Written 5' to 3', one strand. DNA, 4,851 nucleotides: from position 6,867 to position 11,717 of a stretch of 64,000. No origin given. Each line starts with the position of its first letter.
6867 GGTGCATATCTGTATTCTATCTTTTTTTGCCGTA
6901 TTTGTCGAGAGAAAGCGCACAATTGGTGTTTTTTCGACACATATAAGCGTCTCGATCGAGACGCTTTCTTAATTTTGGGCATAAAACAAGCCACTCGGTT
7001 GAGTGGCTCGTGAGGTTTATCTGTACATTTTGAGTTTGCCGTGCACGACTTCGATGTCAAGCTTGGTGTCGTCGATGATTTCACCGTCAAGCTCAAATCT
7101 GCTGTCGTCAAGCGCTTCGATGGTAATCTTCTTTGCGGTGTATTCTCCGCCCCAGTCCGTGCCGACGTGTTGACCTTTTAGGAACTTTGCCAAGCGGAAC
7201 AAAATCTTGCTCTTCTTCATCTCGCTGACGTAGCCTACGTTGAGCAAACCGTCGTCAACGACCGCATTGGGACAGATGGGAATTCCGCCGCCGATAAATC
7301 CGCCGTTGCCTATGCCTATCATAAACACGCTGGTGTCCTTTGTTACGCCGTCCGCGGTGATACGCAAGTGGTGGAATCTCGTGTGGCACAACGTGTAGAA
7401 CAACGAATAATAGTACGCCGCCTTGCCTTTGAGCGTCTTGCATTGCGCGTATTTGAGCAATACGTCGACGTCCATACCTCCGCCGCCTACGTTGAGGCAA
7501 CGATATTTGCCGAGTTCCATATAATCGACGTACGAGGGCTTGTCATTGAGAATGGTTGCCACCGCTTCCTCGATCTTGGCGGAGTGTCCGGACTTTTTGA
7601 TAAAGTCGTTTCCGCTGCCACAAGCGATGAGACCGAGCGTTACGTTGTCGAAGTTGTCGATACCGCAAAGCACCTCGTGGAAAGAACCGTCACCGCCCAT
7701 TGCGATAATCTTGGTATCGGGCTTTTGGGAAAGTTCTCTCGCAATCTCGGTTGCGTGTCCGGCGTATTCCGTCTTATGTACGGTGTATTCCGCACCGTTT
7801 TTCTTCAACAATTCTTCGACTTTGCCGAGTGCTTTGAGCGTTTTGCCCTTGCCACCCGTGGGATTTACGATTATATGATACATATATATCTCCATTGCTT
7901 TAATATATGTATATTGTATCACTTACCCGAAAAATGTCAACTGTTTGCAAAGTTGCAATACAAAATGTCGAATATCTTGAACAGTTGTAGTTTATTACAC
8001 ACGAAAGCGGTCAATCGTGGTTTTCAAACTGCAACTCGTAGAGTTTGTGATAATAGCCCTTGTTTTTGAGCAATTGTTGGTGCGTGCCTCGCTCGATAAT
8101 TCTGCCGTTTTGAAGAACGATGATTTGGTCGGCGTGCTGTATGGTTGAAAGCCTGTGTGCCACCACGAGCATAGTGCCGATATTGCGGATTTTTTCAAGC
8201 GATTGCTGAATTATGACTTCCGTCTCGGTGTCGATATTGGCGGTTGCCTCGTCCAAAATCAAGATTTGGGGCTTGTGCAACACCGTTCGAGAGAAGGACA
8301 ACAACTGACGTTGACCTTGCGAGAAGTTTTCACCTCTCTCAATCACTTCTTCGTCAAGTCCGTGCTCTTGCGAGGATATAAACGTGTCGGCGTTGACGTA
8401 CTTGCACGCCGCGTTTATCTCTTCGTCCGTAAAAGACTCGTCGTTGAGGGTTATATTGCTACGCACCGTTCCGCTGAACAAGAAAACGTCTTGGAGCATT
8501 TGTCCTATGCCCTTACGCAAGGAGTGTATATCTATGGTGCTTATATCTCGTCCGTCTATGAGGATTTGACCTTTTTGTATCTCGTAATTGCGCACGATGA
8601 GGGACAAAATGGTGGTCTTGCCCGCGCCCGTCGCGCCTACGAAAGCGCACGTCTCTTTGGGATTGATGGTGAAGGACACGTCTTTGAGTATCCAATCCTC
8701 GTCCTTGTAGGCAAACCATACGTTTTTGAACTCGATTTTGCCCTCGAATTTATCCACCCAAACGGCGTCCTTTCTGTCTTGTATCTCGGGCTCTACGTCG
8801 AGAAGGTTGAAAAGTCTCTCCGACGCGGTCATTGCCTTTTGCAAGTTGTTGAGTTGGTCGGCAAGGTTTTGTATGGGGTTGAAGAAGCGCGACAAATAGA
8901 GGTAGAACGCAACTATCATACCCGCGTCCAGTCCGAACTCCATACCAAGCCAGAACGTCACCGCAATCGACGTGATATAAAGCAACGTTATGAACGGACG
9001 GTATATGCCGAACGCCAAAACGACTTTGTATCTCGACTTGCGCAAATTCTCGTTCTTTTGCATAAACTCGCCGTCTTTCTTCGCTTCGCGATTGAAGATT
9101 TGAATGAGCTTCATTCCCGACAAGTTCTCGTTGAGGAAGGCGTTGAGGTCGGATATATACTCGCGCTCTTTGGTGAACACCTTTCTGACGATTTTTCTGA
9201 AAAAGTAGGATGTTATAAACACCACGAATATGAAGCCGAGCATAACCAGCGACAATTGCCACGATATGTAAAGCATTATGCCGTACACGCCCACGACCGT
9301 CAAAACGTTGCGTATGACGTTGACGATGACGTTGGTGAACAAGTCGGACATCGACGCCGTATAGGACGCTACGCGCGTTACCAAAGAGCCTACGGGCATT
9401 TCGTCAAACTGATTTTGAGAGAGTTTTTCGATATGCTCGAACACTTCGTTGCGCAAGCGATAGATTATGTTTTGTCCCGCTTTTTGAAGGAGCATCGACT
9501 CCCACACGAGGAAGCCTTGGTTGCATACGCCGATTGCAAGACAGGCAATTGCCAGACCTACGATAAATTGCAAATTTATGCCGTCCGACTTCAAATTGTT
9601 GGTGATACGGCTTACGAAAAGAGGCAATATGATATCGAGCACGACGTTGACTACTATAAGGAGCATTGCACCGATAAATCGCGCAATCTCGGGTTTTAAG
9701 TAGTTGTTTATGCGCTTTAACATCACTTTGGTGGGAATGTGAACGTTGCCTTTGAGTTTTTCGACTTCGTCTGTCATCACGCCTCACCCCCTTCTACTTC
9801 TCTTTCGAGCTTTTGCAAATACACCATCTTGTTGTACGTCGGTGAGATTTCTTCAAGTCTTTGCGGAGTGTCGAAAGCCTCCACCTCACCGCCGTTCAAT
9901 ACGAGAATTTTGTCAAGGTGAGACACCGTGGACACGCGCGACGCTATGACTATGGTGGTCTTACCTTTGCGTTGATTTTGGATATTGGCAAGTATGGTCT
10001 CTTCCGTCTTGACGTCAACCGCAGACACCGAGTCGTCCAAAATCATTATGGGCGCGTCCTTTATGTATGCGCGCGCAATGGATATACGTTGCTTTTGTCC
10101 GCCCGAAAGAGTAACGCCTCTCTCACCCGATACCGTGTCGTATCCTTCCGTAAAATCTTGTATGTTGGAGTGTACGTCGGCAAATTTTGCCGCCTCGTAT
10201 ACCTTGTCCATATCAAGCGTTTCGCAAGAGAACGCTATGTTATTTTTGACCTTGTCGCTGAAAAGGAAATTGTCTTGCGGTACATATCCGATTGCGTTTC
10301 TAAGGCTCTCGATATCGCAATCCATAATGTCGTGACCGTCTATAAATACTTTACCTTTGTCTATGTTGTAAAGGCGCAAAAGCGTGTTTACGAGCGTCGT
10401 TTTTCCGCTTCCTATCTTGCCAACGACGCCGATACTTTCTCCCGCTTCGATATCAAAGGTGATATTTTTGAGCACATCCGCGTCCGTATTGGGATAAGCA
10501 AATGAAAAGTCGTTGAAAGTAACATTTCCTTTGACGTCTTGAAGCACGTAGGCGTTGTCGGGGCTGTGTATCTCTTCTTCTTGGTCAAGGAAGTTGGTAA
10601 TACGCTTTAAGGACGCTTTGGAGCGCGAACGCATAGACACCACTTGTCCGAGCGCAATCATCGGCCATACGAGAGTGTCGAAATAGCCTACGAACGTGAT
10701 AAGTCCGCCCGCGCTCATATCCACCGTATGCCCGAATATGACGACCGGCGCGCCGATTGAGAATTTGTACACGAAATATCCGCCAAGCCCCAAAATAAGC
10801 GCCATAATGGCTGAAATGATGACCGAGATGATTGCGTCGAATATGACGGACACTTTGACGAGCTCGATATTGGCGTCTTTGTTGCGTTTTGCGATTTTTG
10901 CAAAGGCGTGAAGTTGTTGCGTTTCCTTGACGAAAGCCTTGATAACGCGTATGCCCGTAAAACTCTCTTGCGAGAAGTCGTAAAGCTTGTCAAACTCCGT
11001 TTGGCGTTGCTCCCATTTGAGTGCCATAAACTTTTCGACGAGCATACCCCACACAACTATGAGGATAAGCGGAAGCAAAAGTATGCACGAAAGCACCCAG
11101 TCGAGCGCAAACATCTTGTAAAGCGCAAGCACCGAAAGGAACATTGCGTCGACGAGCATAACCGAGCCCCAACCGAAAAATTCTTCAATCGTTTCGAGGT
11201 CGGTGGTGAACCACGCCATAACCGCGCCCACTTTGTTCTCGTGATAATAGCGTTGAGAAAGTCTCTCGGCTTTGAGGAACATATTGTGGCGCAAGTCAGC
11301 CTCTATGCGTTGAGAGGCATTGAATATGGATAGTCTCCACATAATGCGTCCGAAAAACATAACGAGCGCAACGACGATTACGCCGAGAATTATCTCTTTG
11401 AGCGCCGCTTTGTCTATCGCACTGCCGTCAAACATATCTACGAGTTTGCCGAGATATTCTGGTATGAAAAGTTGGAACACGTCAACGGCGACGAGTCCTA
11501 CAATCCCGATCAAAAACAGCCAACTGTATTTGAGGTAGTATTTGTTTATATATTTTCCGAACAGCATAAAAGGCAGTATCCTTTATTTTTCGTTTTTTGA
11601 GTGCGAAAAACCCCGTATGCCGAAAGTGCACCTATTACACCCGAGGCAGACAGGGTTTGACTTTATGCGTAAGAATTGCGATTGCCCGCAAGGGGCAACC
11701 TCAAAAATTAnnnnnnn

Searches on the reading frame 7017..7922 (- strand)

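Call 85: search_protein_families(library=pfam, proteins=[window:7017-7922:-], max_evalue=0.00001)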
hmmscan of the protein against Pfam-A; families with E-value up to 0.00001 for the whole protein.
window:7017-7922:- (301 aa): 2 families
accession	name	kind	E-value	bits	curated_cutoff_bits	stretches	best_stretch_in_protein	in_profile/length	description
PF00781.29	DAGK_cat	-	1.9e-28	99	23.6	1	16-136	3-124/125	Diacylglycerol kinase catalytic domain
PF19279.4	YegS_C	-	8.9e-24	84.5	27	1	149-299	6-156/158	YegS C-terminal NAD kinase beta sandwich-like domain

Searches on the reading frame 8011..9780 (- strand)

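Call 85: search_protein_families(library=pfam, proteins=[window:8011-9780:-], max_evalue=0.00001)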
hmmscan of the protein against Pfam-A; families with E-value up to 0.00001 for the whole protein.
window:8011-9780:- (589 aa): 2 families
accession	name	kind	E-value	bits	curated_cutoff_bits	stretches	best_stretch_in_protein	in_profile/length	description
PF00664.28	ABC_membrane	-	4.6e-46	158.1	28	1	36-302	2-273/274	ABC transporter transmembrane region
PF00005.33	ABC_tran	-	1.1e-29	104.3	25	1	365-514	1-137/137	ABC transporter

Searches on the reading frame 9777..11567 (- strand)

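Call 85: search_protein_families(library=pfam, proteins=[window:9777-11567:-], max_evalue=0.00001)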
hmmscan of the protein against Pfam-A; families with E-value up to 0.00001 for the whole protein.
window:9777-11567:- (596 aa): 3 families
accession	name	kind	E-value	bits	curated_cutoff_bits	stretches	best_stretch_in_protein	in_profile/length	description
PF00664.28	ABC_membrane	-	3.4e-32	112.7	28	1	19-303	2-274/274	ABC transporter transmembrane region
PF00005.33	ABC_tran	-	2.9e-30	106.1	25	1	366-513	1-135/137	ABC transporter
PF02463.25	SMC_N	-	2.2e-06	27.7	40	0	398-555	102-209/220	RecF/RecN/SMC N terminal domain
